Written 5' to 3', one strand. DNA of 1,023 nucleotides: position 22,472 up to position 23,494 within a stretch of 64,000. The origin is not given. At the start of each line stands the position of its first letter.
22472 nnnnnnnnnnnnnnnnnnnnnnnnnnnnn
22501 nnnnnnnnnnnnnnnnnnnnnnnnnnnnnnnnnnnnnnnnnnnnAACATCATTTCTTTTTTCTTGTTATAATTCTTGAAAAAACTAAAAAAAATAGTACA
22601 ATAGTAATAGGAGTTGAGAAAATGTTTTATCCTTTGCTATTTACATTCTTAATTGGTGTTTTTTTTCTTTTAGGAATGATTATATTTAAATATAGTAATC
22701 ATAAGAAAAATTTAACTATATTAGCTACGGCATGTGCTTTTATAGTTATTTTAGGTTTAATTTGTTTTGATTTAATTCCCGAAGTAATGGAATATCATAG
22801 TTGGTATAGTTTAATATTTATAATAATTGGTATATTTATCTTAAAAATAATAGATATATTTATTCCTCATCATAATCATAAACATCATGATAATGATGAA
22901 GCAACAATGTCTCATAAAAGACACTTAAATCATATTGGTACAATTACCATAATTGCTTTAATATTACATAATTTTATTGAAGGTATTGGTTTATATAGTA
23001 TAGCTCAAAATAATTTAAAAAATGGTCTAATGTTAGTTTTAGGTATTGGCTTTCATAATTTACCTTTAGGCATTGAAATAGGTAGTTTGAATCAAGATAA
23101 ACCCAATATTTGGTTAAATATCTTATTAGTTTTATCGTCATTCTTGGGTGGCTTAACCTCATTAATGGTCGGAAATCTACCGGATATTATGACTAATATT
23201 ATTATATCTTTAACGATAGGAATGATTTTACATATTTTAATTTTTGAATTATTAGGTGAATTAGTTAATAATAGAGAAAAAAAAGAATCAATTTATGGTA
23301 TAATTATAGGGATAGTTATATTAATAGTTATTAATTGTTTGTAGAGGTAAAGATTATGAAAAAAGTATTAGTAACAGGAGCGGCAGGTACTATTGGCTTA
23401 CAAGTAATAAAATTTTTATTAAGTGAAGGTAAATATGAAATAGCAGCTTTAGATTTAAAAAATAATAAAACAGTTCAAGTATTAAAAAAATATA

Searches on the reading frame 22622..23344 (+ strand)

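Call 74: search_protein_families(library=pfam, proteins=[window:22622-23344:+], max_evalue=0.01)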
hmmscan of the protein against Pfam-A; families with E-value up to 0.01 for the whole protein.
window:22622-23344:+ (240 aa): 2 families
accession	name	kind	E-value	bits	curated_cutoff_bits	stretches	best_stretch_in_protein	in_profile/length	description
PF02535.28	Zip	-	4.5e-17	62.7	35.1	2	84-237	156-322/323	ZIP Zinc transporter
PF01757.29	Acyl_transf_3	-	0.00023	20.7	31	1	10-142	180-301/326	Acyltransferase domain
